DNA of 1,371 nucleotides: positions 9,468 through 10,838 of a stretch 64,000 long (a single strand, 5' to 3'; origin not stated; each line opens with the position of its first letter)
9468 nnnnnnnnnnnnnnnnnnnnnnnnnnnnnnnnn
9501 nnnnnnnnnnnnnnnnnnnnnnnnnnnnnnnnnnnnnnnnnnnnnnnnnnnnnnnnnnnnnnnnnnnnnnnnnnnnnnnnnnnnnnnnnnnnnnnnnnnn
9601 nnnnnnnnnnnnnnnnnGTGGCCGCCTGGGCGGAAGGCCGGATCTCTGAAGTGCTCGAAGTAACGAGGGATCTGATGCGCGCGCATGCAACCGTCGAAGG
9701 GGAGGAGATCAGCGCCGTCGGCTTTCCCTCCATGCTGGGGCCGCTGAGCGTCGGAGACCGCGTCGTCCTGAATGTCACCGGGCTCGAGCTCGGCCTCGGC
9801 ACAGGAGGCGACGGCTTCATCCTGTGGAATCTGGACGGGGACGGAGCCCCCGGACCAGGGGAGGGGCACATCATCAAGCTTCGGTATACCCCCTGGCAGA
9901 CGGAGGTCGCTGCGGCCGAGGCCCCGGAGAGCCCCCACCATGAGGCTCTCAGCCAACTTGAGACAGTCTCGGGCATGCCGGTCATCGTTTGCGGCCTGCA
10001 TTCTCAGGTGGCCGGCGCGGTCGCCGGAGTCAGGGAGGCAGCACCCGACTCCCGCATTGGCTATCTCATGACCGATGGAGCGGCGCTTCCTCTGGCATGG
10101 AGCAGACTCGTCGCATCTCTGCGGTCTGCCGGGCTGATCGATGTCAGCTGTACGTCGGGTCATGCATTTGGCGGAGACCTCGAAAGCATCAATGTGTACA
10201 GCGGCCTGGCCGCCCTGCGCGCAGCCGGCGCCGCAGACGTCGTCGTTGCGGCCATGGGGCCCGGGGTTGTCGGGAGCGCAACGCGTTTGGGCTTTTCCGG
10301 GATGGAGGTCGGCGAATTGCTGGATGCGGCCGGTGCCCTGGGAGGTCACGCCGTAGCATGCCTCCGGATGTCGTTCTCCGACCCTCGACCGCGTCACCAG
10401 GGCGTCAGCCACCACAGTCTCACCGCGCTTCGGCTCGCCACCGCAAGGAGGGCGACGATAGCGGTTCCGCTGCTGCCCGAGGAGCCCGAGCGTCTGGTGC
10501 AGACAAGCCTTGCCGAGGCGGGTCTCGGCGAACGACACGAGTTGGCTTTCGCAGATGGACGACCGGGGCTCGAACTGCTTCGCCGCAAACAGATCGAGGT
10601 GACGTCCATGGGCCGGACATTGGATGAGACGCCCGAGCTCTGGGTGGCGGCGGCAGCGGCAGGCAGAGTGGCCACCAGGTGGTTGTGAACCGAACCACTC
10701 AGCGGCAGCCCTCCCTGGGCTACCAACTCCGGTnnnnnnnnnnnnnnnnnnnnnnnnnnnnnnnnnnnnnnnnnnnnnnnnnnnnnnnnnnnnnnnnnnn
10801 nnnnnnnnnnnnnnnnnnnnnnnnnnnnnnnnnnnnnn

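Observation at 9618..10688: Uncharacterised 356-aa gene wedged between pafA and pafBC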

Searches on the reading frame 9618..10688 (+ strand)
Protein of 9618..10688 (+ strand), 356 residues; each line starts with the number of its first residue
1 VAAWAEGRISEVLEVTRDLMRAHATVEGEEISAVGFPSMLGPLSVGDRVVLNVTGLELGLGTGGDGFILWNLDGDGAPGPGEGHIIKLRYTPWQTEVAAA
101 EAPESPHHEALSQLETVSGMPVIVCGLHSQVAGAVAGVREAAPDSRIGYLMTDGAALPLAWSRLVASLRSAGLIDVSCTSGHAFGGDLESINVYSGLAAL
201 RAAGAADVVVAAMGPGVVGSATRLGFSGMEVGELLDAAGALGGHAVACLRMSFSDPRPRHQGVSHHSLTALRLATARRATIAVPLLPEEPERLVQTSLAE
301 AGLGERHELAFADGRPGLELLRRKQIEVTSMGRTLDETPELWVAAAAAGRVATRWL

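Call 3: search_protein_families(library=pfam, proteins=[window:9618-10688:+], max_evalue=0.01)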
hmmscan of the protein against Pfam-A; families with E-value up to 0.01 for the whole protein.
window:9618-10688:+ (356 aa): 1 family
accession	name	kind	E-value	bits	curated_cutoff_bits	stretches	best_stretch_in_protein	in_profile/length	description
PF12982.12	DUF3866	-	9.5e-111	370.5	25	1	33-349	2-318/318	Protein of unknown function (DUF3866)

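Call 4: search_protein_families(library=ncbifam, proteins=[window:9618-10688:+], max_evalue=0.01)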
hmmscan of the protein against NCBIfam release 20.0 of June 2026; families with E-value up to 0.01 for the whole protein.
window:9618-10688:+ (356 aa): 0 families

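Call 5: search_solved_structures(query=window:9618-10688:+, max_evalue=10, show_alignments=2)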
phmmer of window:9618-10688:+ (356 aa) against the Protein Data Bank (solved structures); distinct sequences matched with E-value up to 10: 0.

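Call 7: find_homologous_proteins(query=window:9618-10688:+, max_evalue=0.001)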
Query window:9618-10688:+ (356 aa): 4668 proteins with E <= 0.001 among 8000 candidates; the best 120 are listed.
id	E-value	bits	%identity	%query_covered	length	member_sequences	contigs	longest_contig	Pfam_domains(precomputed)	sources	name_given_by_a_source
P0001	5.0e-213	725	100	95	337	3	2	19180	PF12982.13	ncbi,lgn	-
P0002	4.5e-200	682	88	100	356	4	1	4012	PF12982.13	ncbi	-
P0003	1.8e-199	680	88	100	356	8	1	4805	PF12982.13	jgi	-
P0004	1.5e-198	677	88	100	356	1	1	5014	PF12982.13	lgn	-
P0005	6.1e-197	672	87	100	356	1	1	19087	PF12982.13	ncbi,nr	ncbi:MAG: DUF3866 family protein [Actinomycetota bacterium]|nr:DUF3866 family protein [Actinomycetot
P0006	2.2e-196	670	87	100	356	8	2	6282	PF12982.13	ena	-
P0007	2.9e-184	630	82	100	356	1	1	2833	PF12982.13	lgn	-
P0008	2.9e-183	627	81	100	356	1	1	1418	PF12982.13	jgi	jgi:hypothetical protein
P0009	5.9e-183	626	80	100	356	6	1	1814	PF12982.13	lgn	-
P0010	8.7e-145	500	63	100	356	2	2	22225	PF12982.13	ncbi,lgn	ncbi:MAG: DUF3866 family protein [Actinomycetota bacterium]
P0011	3.5e-144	498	64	96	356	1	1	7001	PF12982.13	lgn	-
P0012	2.1e-142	492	62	96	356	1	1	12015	PF12982.13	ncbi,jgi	ncbi:MAG TPA: DUF3866 family protein [Actinomycetota bacterium]|jgi:hypothetical protein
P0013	2.3e-141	489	65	96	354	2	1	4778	PF12982.13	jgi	jgi:hypothetical protein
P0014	2.5e-141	489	61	96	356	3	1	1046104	PF12982.13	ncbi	-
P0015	1.5e-140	486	61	100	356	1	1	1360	PF12982.13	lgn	-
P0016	1.5e-140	486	64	96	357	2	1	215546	PF12982.13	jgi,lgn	jgi:hypothetical protein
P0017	2.4e-140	486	62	96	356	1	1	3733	PF12982.13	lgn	-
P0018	9.2e-140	484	64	96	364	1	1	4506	PF12982.13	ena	-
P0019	9.5e-140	484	60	96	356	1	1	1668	PF12982.13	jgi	jgi:hypothetical protein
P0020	1.7e-139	483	63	96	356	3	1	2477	PF12982.13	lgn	-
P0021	2.1e-139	483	62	95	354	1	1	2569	PF12982.13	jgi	jgi:hypothetical protein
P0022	2.6e-139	482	60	96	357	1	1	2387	PF12982.13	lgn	-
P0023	3.3e-139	482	64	96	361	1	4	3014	PF12982.13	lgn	-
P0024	3.9e-139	482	63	96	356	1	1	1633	PF12982.13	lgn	-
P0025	4.4e-139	482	63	96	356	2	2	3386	PF12982.13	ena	-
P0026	4.6e-139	482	64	96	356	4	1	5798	PF12982.13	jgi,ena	-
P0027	8.2e-139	481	61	96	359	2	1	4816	PF12982.13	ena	-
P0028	9.2e-139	481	60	96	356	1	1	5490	PF12982.13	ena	-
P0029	1.2e-138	480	61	100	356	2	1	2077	PF12982.13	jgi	jgi:hypothetical protein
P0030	1.4e-138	480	60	96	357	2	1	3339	PF12982.13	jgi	jgi:hypothetical protein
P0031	1.9e-138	479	62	96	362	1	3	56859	PF12982.13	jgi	jgi:hypothetical protein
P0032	2.4e-138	479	61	96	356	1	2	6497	PF12982.13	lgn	-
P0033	2.8e-138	479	63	96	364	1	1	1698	PF12982.13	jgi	jgi:hypothetical protein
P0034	3.2e-138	479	61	96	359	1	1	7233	PF12982.13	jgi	jgi:hypothetical protein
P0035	3.4e-138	479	59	96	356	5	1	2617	PF12982.13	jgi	-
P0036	6.1e-138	478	63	96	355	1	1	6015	PF12982.13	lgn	-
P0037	7.5e-138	478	62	96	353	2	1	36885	PF12982.13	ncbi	-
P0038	8.8e-138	477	61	96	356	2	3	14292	PF12982.13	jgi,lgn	jgi:hypothetical protein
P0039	1.5e-137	477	60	96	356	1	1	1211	PF12982.13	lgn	-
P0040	1.7e-137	476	61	95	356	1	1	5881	PF12982.13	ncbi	ncbi:MAG: DUF3866 family protein [Actinomycetota bacterium]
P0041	2.2e-137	476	63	97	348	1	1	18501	PF12982.13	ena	-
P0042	2.6e-137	476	60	99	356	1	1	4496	PF12982.13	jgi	jgi:hypothetical protein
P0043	2.7e-137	476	62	100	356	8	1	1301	PF12982.13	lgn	-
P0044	4.2e-137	475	59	96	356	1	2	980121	PF12982.13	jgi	jgi:hypothetical protein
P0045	5.9e-137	475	59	96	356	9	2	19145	PF12982.13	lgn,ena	-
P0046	6.2e-137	475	59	96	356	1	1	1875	PF12982.13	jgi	-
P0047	1.3e-136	473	61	96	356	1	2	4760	PF12982.13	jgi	jgi:hypothetical protein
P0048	1.4e-136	473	64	96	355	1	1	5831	PF12982.13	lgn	-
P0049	2.2e-136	473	62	96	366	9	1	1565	PF12982.13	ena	-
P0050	2.2e-136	473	62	96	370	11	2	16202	PF12982.13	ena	-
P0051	4.1e-136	472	60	96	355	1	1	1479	PF12982.13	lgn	-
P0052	6.6e-136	471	60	100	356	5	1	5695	PF12982.13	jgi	jgi:hypothetical protein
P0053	7.4e-136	471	59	96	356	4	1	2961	PF12982.13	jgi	jgi:hypothetical protein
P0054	8.7e-136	471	61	96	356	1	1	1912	PF12982.13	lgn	-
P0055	9.5e-136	471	60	96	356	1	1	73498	PF12982.13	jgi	jgi:Protein of unknown function (DUF3866)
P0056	9.5e-136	471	60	96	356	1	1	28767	PF12982.13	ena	-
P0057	1.8e-135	470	62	96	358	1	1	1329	PF12982.13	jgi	jgi:hypothetical protein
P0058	2.0e-135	470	59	96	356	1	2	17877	PF12982.13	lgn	-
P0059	2.1e-135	470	60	98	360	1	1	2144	PF12982.13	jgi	jgi:hypothetical protein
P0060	2.3e-135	469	62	96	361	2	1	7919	PF12982.13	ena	-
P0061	2.8e-135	469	59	96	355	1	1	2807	PF12982.13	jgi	jgi:hypothetical protein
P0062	3.2e-135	469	59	96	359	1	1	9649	PF12982.13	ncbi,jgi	jgi:hypothetical protein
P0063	3.4e-135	469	62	96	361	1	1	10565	PF12982.13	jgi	jgi:hypothetical protein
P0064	3.9e-135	469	59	96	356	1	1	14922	PF12982.13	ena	-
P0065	3.9e-135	469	61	96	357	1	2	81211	PF12982.13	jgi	jgi:hypothetical protein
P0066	3.9e-135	469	60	96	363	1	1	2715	PF12982.13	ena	-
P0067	3.9e-135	469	61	92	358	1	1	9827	PF12982.13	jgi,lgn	jgi:hypothetical protein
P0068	4.0e-135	469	59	96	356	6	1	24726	PF12982.13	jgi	jgi:hypothetical protein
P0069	4.3e-135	468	63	96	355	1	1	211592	PF12982.13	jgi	jgi:hypothetical protein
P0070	5.9e-135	468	60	96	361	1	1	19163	PF12982.13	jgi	jgi:Protein of unknown function (DUF3866)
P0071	8.3e-135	468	59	96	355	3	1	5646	PF12982.13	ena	-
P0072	9.1e-135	467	61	96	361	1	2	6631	PF12982.13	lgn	-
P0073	1.0e-134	467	59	96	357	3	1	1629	PF12982.13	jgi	jgi:hypothetical protein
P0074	1.1e-134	467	59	96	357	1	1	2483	PF12982.13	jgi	jgi:hypothetical protein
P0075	1.2e-134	467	59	96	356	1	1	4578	PF12982.13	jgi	jgi:hypothetical protein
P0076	1.3e-134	467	61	96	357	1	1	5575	PF12982.13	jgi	jgi:hypothetical protein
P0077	1.4e-134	467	60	100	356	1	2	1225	PF12982.13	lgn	-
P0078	1.4e-134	467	61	96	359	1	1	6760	PF12982.13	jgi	jgi:Protein of unknown function (DUF3866)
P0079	1.5e-134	467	61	100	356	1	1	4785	PF12982.13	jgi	jgi:hypothetical protein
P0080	1.6e-134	467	59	96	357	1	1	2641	PF12982.13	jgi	jgi:hypothetical protein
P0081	2.8e-134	466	61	96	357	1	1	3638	PF12982.13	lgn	-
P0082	3.0e-134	466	61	96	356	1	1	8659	PF12982.13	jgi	jgi:hypothetical protein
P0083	3.4e-134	466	62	96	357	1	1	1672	PF12982.13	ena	-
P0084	3.5e-134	465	62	100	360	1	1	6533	PF12982.13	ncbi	ncbi:MAG: DUF3866 family protein [Actinomycetota bacterium]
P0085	3.8e-134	465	58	96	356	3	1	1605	PF12982.13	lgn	-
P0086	4.3e-134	465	62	96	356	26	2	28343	PF12982.13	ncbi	ncbi:DUF3866 family protein [soil metagenome]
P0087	4.7e-134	465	61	96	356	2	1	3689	PF12982.13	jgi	jgi:hypothetical protein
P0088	4.9e-134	465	62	96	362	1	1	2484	PF12982.13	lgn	-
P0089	5.5e-134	465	58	96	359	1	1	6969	PF12982.13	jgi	jgi:hypothetical protein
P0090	6.0e-134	465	61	96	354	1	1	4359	PF12982.13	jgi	jgi:hypothetical protein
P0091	9.0e-134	464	61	96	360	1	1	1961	PF12982.13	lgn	-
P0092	1.1e-133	464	57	96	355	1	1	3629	PF12982.13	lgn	-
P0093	1.2e-133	464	60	96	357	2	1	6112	PF12982.13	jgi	jgi:hypothetical protein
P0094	1.5e-133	463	60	96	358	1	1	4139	PF12982.13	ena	-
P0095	1.6e-133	463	58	96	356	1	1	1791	PF12982.13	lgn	-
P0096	1.9e-133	463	61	96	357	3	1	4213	PF12982.13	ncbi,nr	ncbi:MAG: hypothetical protein QOH26_2032 [Actinomycetota bacterium]|nr:hypothetical protein [Actino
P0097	2.1e-133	463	60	96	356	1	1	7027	PF12982.13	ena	-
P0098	2.7e-133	463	60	96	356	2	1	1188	PF12982.13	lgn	-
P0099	3.1e-133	462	61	96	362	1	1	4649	PF12982.13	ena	-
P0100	3.2e-133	462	61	96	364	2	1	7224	PF12982.13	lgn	-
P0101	3.8e-133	462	63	92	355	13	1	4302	PF12982.13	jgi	-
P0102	4.2e-133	462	58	96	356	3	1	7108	PF12982.13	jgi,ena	-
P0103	4.3e-133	462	59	95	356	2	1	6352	PF12982.13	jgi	jgi:hypothetical protein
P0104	4.4e-133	462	61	96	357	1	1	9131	PF12982.13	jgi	jgi:hypothetical protein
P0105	4.5e-133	462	60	95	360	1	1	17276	PF12982.13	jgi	jgi:hypothetical protein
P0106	5.5e-133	462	61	99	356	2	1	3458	PF12982.13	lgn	-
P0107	5.7e-133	462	59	96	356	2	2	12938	PF12982.13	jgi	jgi:hypothetical protein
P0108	8.5e-133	461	60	95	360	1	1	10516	PF12982.13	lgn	-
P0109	1.1e-132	461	60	96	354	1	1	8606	PF12982.13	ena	-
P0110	1.2e-132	460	58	96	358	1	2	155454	PF12982.13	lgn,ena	-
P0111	1.2e-132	460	61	96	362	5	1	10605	PF12982.13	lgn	-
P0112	1.2e-132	460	60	96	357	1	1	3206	PF12982.13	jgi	jgi:hypothetical protein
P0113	1.2e-132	460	61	95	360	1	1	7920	PF12982.13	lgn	-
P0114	1.3e-132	460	60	100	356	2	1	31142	PF12982.13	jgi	jgi:hypothetical protein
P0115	1.4e-132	460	58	96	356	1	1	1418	PF12982.13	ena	-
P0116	1.5e-132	460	63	92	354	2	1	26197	PF12982.13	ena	-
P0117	1.5e-132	460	59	99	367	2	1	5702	PF12982.13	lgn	-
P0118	1.7e-132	460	63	93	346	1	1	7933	PF12982.13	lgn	-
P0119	1.8e-132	460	60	96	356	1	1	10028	PF12982.13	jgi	jgi:Protein of unknown function (DUF3866)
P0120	1.9e-132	460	61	96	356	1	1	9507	PF12982.13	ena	-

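Call 13: find_encoding_contigs(protein=P0014, flank=10000, max_places=3)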
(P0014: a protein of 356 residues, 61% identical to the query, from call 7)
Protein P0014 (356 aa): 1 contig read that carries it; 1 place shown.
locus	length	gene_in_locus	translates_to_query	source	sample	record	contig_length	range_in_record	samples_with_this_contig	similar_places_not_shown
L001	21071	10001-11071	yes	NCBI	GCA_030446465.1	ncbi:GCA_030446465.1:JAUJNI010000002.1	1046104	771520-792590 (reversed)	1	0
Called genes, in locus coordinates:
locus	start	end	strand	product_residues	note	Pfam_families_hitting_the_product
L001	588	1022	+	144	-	-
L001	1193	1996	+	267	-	PF14801:TrmI-like_N, PF01135:PCMT, PF08704:GCD14, PF13847:Methyltransf_31 (weak)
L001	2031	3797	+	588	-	PF13191:AAA_16 (faint), PF17758:Prot_ATP_ID_OB_N, PF16450:Prot_ATP_ID_OB_C, PF00004:AAA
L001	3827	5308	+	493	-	PF03136:Pup_ligase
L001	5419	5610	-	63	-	-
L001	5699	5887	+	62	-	PF05639:Pup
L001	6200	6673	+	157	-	PF02945:Endonuclease_7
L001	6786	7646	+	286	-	PF00227:Proteasome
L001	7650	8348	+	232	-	PF00227:Proteasome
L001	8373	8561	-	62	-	-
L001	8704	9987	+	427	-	PF03136:Pup_ligase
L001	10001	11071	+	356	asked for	PF12982:DUF3866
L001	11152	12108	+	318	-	PF13280:WYL, PF25583:WCX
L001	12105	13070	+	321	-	PF19187:HTH_PafC, PF13280:WYL, PF25583:WCX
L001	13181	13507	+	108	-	-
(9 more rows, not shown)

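Call 14: find_encoding_contigs(protein=P0069, flank=10000, max_places=3)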
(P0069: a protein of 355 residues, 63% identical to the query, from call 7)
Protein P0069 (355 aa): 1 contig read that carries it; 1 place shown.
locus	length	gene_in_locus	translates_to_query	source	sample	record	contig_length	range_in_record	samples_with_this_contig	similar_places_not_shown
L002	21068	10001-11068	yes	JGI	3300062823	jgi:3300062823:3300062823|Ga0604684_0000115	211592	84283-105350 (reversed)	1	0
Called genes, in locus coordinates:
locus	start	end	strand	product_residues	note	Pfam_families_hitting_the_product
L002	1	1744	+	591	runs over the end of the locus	PF17758:Prot_ATP_ID_OB_N, PF16450:Prot_ATP_ID_OB_C, PF13191:AAA_16 (weak), PF00004:AAA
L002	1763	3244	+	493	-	PF03136:Pup_ligase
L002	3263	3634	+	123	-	-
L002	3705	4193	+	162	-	PF04542:Sigma70_r2, PF08281:Sigma70_r4_2, PF04545:Sigma70_r4, PF22233:PhyR_sigma-like (weak)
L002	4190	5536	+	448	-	-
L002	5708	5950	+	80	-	PF05639:Pup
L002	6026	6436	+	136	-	PF02945:Endonuclease_7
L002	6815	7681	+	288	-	PF00227:Proteasome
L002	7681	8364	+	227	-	PF00227:Proteasome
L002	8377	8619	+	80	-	-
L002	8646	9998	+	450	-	PF03136:Pup_ligase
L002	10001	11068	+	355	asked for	PF12982:DUF3866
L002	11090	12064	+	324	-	PF13280:WYL, PF25583:WCX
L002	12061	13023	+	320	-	PF19187:HTH_PafC, PF13280:WYL, PF25583:WCX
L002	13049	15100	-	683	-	PF01590:GAF, PF13185:GAF_2, PF13492:GAF_3, PF00989:PAS, PF13188:PAS_8 (faint), PF00512:HisKA, PF02518:HATPase_c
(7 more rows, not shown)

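Call 18: search_protein_representatives(protein=window:9618-10688:+)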
Query: 356 residues. Proteins with E-value up to 0.001 (for the whole library): 1495; up to 1e-10: 1004; up to 1e-30: 463. The best 150 are listed.
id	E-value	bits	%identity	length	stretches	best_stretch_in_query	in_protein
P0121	5.2e-129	446.8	61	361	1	2-353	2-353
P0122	2.7e-99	349.0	51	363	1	3-353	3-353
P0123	1.3e-89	317.2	47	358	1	1-354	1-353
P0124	1.5e-89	317.0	58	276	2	153-354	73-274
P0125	3.7e-89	315.7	44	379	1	8-354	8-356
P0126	9.2e-89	314.4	47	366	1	12-353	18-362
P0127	3.6e-88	312.5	48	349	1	19-356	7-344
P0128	1.2e-87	310.7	43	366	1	3-351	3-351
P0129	5.0e-86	305.4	57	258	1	1-257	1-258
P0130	8.7e-86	304.7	46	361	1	21-353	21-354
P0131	1.3e-84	300.8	45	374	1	23-354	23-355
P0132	4.8e-83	295.6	44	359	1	1-354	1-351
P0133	5.2e-83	295.5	45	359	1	10-353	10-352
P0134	1.1e-82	294.5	47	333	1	9-337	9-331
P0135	1.4e-81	290.9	44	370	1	6-352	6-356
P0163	4.5e-75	269.4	47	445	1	6-323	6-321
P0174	2.1e-73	263.9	52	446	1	28-310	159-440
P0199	3.0e-70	253.5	44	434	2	74-354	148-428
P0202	8.1e-69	248.9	41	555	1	21-354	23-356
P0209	2.7e-68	247.2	35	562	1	3-349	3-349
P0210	3.2e-68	246.9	44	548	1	24-354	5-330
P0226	3.5e-66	240.2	42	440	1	32-352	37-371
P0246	1.9e-64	234.5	41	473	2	22-318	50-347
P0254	6.9e-64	232.6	48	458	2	58-353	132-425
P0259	5.4e-63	229.7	43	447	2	77-356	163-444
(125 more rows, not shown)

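Call 21: find_related_loci(query=A1, collection=genome_contigs, flank=10000)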
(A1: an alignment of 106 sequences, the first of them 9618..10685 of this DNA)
Query A1 (356 aa) in genome_contigs; peptide patterns used: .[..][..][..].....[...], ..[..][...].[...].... (x = any residue, [..] = any of these).
600 stretches matched a pattern (row limit reached: there are more); 594 encode a relative of the query (tblastn E <= 1e-3); the best 80 are kept; 80 distinct loci.
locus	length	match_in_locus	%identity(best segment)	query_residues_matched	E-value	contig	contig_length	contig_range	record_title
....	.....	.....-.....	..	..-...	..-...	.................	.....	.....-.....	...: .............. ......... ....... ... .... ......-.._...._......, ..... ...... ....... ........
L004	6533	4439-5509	61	1-356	1e-133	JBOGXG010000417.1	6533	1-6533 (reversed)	MAG: Actinomycetota bacterium isolate M3-S_concoct.bin.353_sub k127_2058651, whole genome shotgun sequence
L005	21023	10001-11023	61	1-342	9e-131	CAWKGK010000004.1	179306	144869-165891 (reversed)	MAG: uncultured Actinomycetes bacterium isolate MFD09212.bin.1.43 genome assembly, contig: contig_34892, whole genome sh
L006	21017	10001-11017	61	1-340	1e-128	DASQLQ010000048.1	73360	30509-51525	MAG TPA_asm: Actinomycetota bacterium isolate SMAG_U11942 k141_5533357, whole genome shotgun sequence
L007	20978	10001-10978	63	18-343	5e-127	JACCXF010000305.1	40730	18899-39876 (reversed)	MAG: Actinomycetota bacterium isolate MGR_bin171 SD2897-2912_k127_6369681, whole genome shotgun sequence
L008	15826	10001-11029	60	1-343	1e-125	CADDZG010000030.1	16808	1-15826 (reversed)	Actinobacteria bacterium isolate 23 genome assembly, contig: NODE_2342_length_16808_cov_26.435525, whole genome shotgun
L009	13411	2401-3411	58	1-337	8e-126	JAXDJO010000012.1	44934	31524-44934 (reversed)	MAG: Actinomycetota bacterium isolate BP_573 scaffold_2603404, whole genome shotgun sequence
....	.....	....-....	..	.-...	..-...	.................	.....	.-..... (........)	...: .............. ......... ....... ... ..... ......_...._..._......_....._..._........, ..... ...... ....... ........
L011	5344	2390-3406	57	1-342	2e-121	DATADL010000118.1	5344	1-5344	MAG TPA_asm: Actinomycetota bacterium isolate SMAG_U6749 k141_25356, whole genome shotgun sequence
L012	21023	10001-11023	54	2-343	7e-121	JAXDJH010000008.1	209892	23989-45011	MAG: Actinomycetota bacterium isolate BP_567 scaffold_939429, whole genome shotgun sequence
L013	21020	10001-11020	58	1-342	2e-118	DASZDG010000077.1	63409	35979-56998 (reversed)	MAG TPA_asm: Actinomycetota bacterium isolate SMAG_U6462 k141_154186, whole genome shotgun sequence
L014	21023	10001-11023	57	1-341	4e-118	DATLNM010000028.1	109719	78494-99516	MAG TPA_asm: Actinomycetota bacterium isolate SMAG_U13800 k141_3690167, whole genome shotgun sequence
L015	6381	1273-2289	57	1-342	1e-111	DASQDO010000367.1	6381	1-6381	MAG TPA_asm: Actinomycetota bacterium isolate SMAG_U11729 k141_712046, whole genome shotgun sequence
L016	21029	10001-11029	48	1-342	8e-96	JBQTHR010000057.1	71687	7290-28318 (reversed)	MAG: Actinomycetota bacterium isolate SAR248 c_000000054261, whole genome shotgun sequence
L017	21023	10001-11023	45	1-339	2e-92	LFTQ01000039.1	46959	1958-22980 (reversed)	MAG: Clostridia bacterium DTU068 scaffold2960, whole genome shotgun sequence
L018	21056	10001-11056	45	7-356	5e-91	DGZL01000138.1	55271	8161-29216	MAG TPA_asm: Firmicutes bacterium UBA4981 UBA4981_contig_2446, whole genome shotgun sequence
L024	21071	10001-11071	37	1-356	6e-89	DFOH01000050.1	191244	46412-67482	MAG TPA_asm: Firmicutes bacterium UBA3546 UBA3546_contig_250, whole genome shotgun sequence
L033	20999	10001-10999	39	10-348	2e-86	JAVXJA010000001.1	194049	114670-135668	MAG: Terrisporobacter sp. isolate CGS5Y4-bin7 NODE_45_length_194049_cov_66.180660, whole genome shotgun sequence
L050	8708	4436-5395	44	32-356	1e-82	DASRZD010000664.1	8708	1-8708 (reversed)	MAG TPA_asm: Armatimonadota bacterium isolate SMAG_U14142 k141_1395819, whole genome shotgun sequence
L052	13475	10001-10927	49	39-352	5e-82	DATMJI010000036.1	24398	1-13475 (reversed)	MAG TPA_asm: Acidimicrobiales bacterium isolate SMAG_U13564 k141_37876, whole genome shotgun sequence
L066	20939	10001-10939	52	38-354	5e-80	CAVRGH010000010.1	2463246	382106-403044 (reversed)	MAG: uncultured Acidimicrobiia bacterium isolate MFD05442.bin.1.1 genome assembly, contig: contig_4208, whole genome sho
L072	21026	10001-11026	46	32-355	2e-79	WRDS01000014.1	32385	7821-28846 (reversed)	MAG: Coriobacteriia bacterium isolate Lab288P3bin234 Ga0123353_10001137, whole genome shotgun sequence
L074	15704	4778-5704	47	29-342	3e-79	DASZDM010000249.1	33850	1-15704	MAG TPA_asm: Acidimicrobiales bacterium isolate SMAG_U6468 k141_72856, whole genome shotgun sequence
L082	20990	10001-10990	49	20-349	2e-78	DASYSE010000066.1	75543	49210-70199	MAG TPA_asm: Actinomycetes bacterium isolate SMAG_U4530 k141_1537359, whole genome shotgun sequence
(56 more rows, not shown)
